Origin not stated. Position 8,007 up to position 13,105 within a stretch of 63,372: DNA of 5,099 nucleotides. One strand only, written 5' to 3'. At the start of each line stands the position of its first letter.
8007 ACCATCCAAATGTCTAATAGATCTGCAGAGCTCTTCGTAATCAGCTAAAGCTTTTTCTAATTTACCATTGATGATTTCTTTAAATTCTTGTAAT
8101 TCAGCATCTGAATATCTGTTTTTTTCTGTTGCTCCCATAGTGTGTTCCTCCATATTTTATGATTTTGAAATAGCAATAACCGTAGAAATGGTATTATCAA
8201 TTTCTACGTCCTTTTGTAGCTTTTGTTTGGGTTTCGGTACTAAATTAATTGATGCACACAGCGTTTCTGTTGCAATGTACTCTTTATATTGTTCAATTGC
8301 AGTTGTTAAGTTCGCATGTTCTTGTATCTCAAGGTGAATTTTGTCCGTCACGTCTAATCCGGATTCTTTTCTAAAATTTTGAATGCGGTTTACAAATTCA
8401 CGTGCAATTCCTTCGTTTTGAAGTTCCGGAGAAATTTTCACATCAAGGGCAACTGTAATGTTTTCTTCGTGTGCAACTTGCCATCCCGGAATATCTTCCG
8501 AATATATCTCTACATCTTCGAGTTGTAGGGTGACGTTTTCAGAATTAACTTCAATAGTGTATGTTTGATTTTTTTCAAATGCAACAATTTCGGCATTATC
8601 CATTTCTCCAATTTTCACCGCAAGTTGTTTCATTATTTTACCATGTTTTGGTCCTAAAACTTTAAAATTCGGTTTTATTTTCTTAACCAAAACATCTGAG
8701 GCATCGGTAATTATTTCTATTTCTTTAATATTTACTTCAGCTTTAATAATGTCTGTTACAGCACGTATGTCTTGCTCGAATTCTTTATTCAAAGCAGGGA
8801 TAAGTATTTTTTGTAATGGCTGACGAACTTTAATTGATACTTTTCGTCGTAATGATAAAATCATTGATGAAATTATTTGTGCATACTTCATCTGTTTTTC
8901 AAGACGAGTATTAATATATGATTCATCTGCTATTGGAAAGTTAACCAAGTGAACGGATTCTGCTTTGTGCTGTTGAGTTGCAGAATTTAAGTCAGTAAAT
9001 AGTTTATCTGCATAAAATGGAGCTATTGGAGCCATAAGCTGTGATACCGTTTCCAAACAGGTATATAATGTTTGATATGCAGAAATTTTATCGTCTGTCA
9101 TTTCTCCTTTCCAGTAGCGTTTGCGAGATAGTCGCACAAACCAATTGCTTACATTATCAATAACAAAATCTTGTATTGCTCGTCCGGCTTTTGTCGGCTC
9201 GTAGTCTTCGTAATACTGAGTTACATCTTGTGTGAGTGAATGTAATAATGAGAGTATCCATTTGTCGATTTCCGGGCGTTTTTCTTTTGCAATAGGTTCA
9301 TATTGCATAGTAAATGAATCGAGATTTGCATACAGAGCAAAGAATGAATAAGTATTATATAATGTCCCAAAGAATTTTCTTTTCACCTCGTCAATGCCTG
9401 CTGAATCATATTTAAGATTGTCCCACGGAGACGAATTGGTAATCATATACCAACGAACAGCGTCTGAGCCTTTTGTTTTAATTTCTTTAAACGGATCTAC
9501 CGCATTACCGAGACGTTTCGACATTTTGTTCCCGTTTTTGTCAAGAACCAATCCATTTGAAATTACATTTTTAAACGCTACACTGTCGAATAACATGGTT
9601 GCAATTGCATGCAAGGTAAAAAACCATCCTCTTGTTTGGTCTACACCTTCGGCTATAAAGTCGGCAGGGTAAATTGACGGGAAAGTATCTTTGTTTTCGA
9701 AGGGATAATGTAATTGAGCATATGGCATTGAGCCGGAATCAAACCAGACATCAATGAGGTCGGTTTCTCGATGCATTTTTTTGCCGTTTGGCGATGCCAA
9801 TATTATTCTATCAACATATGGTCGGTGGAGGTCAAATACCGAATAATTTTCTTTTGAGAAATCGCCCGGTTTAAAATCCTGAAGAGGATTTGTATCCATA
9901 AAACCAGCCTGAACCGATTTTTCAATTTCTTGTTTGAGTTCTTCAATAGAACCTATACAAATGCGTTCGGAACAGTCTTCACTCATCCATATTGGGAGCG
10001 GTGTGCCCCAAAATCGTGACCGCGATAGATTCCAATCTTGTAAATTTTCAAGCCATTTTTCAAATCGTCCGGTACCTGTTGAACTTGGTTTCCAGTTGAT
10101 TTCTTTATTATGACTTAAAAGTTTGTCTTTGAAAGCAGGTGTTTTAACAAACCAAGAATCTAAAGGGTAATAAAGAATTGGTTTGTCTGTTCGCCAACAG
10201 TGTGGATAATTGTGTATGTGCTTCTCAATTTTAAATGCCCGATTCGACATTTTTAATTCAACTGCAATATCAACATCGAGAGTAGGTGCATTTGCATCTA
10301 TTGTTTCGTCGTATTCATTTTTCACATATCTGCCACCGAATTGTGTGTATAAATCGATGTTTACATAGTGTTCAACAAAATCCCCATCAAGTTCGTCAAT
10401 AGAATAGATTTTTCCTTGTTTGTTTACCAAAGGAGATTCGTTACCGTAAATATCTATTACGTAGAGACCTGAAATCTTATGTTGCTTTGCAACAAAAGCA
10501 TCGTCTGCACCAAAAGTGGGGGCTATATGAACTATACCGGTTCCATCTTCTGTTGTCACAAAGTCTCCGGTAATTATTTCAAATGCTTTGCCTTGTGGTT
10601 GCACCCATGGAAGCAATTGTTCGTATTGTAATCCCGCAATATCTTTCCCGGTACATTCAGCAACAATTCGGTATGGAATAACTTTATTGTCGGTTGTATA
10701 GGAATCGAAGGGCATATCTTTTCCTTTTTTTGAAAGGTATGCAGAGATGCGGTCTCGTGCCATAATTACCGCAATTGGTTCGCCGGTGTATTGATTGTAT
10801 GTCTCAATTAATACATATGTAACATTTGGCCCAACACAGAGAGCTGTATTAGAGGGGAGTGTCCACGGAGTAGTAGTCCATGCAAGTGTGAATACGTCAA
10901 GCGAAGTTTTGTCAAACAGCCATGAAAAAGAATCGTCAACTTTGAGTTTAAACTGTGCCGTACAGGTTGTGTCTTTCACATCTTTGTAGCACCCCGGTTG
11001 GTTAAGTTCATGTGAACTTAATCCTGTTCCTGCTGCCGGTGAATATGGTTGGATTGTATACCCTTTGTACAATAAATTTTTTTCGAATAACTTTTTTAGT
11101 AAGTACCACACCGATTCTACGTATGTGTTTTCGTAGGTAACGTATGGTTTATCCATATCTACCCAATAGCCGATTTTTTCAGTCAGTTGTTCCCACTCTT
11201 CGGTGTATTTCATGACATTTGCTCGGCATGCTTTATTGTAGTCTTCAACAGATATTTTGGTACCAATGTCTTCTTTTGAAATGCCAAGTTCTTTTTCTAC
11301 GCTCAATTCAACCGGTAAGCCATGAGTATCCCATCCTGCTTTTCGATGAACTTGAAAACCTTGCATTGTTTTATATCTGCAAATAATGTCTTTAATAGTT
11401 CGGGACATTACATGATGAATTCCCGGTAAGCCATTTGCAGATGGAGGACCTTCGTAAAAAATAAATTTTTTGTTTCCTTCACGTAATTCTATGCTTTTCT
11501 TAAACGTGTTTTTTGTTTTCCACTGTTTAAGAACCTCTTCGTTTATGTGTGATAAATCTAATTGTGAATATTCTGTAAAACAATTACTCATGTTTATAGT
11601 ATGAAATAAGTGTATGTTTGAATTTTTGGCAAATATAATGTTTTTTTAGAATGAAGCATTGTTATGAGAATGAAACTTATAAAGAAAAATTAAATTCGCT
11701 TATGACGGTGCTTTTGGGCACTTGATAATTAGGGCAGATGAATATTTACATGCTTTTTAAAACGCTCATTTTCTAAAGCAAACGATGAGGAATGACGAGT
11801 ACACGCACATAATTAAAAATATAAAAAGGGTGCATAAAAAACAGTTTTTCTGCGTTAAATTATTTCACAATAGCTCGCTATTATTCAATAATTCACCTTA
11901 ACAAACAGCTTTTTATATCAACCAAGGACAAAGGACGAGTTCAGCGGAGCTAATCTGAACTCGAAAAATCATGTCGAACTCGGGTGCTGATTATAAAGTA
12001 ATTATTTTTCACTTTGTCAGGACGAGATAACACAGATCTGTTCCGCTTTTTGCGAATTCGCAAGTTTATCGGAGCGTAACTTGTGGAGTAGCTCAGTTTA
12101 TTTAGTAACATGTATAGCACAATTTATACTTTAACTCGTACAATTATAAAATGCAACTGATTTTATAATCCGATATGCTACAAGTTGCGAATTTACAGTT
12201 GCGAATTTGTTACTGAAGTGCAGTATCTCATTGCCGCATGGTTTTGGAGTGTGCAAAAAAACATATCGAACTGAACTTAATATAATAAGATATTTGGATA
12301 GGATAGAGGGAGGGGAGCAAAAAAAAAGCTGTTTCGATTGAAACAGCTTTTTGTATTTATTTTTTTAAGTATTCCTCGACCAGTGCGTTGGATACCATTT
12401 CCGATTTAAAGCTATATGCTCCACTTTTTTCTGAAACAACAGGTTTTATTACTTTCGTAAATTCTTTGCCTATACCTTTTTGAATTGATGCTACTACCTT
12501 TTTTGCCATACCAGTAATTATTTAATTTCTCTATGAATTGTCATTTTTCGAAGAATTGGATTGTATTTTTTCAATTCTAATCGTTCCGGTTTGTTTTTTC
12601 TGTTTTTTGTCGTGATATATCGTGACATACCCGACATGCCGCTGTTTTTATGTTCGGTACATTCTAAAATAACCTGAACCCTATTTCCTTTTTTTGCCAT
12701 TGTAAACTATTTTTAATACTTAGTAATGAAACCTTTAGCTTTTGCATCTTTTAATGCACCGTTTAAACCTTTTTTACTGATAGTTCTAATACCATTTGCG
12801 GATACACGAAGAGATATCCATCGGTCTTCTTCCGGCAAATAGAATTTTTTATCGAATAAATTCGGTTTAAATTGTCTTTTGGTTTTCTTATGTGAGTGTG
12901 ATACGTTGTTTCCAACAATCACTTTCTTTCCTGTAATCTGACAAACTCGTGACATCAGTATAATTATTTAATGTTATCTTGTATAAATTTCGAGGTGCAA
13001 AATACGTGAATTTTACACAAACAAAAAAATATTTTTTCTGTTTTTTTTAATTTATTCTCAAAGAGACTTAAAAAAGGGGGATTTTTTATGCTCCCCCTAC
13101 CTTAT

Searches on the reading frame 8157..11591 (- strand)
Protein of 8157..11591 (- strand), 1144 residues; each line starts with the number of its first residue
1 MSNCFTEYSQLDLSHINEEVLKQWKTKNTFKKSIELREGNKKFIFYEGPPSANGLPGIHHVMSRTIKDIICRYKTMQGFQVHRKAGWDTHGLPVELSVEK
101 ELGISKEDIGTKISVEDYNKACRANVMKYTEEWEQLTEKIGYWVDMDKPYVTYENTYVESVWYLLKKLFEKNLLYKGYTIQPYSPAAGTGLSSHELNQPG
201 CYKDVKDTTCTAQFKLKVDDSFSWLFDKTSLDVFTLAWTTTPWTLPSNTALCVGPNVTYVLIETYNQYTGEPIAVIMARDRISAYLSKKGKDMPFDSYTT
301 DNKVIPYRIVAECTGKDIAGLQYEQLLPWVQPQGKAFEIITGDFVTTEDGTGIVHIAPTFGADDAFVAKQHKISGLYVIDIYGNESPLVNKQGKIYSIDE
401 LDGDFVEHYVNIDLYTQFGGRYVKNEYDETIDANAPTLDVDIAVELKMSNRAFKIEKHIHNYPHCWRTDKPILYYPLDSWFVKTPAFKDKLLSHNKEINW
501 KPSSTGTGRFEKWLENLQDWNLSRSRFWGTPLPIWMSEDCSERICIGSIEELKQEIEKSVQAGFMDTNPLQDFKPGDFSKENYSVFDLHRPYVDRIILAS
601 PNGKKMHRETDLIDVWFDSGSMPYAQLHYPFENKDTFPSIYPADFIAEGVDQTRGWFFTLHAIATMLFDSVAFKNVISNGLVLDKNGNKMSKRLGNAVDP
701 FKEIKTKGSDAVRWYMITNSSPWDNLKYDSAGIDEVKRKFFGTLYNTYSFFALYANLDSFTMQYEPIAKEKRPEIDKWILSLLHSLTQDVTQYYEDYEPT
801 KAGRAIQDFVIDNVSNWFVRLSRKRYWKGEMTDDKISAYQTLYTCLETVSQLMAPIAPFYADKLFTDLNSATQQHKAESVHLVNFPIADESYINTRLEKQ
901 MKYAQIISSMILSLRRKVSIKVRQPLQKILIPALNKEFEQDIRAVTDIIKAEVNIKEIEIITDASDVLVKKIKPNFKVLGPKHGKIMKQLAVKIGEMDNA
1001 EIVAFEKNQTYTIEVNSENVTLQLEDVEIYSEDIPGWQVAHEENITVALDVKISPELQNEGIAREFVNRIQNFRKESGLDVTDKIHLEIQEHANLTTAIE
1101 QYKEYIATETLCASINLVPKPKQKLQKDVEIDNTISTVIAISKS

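Call 93: search_protein_families(library=pfam, proteins=[window:8157-11591:-])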
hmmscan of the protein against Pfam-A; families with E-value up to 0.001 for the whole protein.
window:8157-11591:- (1144 aa): 4 families
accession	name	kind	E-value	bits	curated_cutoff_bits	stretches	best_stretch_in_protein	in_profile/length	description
PF00133.28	tRNA-synt_1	-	4.2e-122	408.3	22.7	1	20-725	2-410/414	tRNA synthetases class I (I, L, M and V)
PF19302.4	DUF5915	-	2.3e-57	194.1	27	1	947-1136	2-188/195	Domain of unknown function (DUF5915)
PF08264.19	Anticodon_1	-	4.3e-32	111.5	25.1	1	776-929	1-147/148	Anticodon-binding domain of tRNA ligase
PF09334.17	tRNA-synt_1g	-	8e-19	68.1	20.1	2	52-202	10-143/391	tRNA synthetases class I (M)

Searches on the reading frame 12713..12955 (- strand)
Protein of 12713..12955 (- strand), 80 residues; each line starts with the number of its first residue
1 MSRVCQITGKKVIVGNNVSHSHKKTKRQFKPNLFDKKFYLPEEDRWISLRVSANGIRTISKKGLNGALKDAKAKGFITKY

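Call 93: search_protein_families(library=pfam, proteins=[window:12713-12955:-])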
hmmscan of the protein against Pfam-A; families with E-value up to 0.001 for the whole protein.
window:12713-12955:- (80 aa): 1 family
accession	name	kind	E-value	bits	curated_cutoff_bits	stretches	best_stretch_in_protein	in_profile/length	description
PF00830.24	Ribosomal_L28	-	1.9e-28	98.7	27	1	3-62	1-60/60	Ribosomal L28 family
